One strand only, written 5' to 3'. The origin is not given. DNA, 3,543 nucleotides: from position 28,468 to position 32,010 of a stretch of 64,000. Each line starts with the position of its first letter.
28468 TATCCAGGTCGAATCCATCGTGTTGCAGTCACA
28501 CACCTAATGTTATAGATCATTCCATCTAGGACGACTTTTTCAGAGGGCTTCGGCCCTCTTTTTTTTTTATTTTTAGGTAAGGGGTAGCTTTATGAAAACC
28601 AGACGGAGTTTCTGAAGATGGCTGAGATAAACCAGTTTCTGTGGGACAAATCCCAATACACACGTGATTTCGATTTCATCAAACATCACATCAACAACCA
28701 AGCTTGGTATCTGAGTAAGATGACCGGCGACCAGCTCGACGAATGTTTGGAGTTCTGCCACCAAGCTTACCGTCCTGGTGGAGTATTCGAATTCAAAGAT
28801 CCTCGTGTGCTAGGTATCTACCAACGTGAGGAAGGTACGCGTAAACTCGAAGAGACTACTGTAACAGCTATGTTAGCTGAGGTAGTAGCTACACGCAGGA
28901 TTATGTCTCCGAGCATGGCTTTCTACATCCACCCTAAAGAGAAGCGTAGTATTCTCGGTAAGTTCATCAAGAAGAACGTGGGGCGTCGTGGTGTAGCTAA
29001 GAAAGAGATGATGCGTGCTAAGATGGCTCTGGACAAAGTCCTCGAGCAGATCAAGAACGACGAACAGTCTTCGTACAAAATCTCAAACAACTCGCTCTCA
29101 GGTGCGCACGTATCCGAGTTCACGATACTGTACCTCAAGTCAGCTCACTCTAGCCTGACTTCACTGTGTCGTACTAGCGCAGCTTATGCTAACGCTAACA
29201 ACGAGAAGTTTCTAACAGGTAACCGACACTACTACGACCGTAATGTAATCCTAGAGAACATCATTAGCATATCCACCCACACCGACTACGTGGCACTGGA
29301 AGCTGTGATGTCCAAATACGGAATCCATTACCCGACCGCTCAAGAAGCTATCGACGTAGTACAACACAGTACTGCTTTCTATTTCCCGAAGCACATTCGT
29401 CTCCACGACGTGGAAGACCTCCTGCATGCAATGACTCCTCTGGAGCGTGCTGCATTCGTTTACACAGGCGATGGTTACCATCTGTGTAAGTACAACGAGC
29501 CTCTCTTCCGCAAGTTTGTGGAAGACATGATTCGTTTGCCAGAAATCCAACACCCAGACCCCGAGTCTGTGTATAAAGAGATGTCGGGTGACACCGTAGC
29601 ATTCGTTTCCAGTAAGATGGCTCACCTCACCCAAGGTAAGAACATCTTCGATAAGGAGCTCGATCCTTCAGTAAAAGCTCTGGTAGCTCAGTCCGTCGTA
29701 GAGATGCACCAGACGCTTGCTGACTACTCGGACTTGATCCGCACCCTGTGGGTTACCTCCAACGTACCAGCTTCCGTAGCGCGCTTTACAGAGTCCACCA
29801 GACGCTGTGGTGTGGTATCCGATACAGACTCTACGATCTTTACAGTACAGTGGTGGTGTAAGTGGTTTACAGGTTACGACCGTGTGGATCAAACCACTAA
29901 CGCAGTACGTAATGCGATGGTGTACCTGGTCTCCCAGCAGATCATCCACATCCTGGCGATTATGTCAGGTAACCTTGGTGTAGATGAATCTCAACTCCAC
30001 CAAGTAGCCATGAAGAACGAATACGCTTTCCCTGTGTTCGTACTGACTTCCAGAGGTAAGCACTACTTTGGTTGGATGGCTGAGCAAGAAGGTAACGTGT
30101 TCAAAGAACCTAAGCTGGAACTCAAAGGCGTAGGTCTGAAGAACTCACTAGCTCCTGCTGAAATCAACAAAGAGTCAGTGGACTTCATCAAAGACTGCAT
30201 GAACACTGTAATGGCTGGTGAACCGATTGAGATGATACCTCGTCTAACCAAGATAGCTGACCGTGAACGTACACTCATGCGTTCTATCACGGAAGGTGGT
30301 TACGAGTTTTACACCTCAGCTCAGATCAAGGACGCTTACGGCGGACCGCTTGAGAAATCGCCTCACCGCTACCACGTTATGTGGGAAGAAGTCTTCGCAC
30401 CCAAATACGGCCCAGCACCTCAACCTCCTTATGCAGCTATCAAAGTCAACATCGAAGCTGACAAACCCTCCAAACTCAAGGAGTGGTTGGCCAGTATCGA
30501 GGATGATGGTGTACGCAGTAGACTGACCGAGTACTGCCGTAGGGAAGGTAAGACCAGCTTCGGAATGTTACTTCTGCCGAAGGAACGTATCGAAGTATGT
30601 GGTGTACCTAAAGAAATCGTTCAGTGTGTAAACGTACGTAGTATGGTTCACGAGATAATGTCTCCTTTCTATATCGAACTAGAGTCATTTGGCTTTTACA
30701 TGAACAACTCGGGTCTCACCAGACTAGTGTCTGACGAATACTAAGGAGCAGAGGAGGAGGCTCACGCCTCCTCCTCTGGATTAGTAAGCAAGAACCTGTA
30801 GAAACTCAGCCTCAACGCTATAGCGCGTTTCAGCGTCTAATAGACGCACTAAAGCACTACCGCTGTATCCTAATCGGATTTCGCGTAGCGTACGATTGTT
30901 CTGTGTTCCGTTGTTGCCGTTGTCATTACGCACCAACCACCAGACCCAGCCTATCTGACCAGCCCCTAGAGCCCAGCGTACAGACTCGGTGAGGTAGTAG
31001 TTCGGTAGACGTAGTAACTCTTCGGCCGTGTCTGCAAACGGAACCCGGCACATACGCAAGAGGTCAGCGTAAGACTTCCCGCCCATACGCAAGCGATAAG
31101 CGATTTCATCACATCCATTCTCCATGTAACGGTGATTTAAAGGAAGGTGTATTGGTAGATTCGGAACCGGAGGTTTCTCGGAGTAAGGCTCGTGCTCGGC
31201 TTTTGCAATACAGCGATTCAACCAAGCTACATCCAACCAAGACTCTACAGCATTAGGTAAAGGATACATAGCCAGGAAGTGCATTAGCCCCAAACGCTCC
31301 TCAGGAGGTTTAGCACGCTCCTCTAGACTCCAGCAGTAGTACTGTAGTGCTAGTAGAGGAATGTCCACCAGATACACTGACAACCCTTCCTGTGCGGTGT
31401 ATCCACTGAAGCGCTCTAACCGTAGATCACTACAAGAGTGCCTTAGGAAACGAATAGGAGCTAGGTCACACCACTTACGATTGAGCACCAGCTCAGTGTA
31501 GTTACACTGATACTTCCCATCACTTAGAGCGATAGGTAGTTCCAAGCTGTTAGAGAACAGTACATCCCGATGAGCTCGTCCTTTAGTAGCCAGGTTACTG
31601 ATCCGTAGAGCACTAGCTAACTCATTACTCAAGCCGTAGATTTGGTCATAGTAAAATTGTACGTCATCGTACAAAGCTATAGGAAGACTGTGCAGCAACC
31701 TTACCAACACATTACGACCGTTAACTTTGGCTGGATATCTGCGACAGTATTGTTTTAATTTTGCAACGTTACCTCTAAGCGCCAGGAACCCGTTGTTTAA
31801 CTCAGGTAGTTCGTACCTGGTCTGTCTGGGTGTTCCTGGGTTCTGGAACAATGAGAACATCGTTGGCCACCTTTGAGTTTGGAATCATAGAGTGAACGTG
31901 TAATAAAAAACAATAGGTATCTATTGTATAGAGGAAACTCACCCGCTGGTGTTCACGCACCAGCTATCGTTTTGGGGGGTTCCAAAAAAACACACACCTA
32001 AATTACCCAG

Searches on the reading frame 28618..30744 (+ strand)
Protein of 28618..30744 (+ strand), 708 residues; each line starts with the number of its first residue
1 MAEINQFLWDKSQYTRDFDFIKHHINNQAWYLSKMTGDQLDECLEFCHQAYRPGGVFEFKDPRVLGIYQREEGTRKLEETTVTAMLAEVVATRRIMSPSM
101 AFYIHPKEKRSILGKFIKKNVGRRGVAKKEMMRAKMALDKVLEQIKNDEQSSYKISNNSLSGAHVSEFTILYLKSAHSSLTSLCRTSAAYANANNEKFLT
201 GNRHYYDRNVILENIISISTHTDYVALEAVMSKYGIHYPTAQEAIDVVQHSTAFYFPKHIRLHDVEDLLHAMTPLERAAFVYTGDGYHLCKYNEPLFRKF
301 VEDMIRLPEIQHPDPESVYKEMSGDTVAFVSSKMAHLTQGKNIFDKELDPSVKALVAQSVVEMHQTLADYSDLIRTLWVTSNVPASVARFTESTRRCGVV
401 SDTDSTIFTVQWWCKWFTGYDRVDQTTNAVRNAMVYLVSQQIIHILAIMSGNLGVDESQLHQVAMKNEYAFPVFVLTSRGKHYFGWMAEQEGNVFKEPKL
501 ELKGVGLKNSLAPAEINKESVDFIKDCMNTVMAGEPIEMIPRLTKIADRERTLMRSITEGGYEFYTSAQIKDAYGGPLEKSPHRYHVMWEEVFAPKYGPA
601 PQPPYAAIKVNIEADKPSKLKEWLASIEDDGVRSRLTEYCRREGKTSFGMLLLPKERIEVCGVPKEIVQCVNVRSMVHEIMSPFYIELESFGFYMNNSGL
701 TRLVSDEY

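Call 48: search_protein_families(library=phrogs, proteins=[window:28618-30744:+], max_evalue=0.001)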
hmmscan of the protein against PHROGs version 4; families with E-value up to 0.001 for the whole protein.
window:28618-30744:+ (708 aa): 3 families
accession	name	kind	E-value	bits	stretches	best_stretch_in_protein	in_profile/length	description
phrog_2927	-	DNA, RNA and nucleotide metabolism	5e-240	799.7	1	3-708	3-710/710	DNA polymerase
phrog_262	-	DNA, RNA and nucleotide metabolism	2.1e-10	40.4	1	85-210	435-573/856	DNA polymerase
phrog_1918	-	DNA, RNA and nucleotide metabolism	1.3e-06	28.7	0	398-532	100-231/382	DNA polymerase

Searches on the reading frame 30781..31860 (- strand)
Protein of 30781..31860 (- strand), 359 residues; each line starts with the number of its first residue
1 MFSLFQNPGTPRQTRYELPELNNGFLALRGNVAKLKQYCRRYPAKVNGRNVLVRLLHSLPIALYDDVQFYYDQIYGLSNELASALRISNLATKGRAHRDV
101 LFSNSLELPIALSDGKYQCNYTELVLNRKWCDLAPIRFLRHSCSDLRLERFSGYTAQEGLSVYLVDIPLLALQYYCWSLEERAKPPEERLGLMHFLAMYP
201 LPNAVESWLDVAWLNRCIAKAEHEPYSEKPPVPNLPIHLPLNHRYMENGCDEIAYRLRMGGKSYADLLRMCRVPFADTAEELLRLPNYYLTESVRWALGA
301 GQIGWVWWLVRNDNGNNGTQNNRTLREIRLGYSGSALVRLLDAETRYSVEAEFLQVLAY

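Call 48: search_protein_families(library=phrogs, proteins=[window:30781-31860:-], max_evalue=0.001)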
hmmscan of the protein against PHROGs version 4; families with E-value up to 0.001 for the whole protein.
window:30781-31860:- (359 aa): 2 families
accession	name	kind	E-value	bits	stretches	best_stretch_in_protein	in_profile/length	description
phrog_3938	-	unknown function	3.1e-48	165.6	1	1-332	1-329/359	-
phrog_14481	-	head and packaging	1.9e-09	37.8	1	12-204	10-202/369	virion structural protein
